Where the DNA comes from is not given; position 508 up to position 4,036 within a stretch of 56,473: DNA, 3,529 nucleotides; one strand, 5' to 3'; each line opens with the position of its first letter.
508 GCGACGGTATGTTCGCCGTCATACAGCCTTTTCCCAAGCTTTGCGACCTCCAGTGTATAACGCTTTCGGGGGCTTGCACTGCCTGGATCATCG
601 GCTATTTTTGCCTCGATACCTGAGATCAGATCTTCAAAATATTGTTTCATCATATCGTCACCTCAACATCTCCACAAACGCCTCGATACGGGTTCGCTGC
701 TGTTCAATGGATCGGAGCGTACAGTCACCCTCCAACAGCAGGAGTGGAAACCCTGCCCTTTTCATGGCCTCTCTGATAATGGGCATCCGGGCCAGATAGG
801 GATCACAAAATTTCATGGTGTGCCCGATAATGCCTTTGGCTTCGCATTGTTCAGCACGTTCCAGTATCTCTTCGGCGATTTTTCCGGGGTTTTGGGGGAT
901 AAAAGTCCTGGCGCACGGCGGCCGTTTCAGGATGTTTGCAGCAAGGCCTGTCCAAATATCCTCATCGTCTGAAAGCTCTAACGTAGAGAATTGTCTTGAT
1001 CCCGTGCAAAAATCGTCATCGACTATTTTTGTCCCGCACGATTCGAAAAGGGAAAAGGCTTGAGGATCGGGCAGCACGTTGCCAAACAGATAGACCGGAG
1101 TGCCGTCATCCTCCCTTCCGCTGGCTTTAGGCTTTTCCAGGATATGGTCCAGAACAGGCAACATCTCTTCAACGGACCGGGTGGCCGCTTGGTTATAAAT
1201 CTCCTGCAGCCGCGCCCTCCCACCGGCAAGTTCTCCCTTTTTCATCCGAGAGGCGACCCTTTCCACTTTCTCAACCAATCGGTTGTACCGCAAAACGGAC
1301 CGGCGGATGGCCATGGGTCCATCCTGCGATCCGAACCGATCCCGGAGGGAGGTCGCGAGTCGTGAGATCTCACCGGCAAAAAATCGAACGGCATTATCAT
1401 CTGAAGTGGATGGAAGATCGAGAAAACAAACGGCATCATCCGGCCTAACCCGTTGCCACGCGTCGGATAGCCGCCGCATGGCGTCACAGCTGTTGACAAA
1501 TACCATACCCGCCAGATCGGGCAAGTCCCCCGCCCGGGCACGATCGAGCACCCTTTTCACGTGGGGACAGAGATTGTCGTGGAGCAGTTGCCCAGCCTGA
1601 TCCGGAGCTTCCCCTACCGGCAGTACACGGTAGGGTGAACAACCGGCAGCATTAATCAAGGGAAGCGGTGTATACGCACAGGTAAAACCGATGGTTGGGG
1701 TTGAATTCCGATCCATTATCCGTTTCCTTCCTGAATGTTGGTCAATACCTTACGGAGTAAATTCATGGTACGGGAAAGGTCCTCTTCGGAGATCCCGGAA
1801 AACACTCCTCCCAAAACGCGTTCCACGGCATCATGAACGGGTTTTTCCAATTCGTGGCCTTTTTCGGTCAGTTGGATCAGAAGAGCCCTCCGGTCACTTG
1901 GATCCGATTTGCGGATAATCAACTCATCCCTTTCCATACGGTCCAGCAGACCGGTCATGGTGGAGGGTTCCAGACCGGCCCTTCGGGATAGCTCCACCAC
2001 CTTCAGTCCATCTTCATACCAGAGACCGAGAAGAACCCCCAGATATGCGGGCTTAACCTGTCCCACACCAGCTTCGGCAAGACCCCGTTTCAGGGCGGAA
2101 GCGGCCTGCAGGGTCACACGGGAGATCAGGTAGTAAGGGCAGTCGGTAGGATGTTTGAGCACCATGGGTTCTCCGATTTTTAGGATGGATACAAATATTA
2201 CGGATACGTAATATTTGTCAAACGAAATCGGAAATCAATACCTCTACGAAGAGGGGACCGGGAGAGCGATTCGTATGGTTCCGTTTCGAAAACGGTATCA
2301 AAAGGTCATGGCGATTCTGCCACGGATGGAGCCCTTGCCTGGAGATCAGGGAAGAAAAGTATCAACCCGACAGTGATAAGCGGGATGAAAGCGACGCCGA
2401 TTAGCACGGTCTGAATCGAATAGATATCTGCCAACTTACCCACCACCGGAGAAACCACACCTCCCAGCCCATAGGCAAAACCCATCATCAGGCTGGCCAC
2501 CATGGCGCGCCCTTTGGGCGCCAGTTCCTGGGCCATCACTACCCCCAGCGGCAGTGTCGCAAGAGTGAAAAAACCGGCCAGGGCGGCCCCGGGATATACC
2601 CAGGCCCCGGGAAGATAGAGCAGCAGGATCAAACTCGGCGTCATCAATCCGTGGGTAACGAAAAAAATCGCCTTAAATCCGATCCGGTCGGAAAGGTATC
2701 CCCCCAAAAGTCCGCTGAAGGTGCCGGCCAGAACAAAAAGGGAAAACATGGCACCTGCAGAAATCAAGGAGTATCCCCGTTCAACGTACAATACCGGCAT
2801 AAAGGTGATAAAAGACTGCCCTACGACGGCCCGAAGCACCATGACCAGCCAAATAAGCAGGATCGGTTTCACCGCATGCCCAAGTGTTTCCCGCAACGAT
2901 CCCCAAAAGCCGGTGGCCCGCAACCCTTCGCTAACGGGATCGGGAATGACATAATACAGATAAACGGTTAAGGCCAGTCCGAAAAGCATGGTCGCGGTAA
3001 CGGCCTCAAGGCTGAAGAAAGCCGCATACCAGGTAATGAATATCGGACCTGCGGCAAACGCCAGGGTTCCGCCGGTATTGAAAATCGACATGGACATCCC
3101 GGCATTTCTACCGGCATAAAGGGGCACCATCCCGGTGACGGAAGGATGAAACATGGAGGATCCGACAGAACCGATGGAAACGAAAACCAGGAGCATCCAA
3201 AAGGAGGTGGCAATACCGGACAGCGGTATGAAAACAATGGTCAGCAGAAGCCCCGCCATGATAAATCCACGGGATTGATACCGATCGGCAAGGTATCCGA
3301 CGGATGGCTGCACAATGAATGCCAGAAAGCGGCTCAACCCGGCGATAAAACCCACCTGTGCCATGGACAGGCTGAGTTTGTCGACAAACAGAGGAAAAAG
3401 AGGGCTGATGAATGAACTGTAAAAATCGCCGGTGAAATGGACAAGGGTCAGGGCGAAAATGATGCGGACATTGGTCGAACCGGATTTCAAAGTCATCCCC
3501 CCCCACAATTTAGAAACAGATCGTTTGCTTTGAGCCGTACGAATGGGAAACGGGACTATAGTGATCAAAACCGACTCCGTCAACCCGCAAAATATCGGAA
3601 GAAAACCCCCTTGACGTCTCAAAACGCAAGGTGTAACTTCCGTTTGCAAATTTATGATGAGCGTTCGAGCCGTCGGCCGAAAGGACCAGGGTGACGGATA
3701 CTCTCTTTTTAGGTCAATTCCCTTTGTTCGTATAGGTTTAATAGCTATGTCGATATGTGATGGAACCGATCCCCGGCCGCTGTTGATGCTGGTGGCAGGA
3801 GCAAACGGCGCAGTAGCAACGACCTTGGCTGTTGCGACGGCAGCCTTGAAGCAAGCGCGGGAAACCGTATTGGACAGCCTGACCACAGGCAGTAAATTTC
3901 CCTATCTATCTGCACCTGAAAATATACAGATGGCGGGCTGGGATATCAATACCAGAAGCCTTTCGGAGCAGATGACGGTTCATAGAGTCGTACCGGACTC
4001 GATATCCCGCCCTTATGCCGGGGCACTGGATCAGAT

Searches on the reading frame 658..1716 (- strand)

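Call 70: search_protein_families(library=pfam, proteins=[window:658-1716:-], max_evalue=0.00001)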
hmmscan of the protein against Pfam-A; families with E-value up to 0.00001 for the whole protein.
window:658-1716:- (352 aa): 1 family
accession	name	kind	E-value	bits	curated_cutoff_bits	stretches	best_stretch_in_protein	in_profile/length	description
PF06050.19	HGD-D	-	2.9e-60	205.1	28.4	1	13-351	1-342/342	2-hydroxyglutaryl-CoA dehydratase, D-component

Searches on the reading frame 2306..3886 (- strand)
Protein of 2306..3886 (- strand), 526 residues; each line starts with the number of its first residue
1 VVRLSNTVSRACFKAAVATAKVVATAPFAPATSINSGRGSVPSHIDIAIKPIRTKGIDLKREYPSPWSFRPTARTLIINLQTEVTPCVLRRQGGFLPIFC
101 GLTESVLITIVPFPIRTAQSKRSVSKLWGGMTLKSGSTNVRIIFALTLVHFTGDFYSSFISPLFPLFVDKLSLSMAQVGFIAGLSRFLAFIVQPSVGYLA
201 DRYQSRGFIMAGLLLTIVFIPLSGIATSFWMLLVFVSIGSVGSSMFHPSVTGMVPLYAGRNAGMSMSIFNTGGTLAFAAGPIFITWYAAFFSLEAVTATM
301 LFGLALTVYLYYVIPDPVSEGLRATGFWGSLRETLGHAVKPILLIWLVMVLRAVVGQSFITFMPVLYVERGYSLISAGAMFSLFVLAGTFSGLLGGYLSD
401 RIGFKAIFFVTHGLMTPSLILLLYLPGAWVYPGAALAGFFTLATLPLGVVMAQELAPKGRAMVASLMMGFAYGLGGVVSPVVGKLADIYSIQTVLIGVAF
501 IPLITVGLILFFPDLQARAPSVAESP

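Call 70: search_protein_families(library=pfam, proteins=[window:2306-3886:-], max_evalue=0.00001)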
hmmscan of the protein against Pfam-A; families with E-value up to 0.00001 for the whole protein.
window:2306-3886:- (526 aa): 1 family
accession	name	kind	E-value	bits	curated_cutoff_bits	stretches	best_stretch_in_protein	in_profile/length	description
PF07690.21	MFS_1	-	3.7e-36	125.2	33.4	1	147-480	2-347/347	Major Facilitator Superfamily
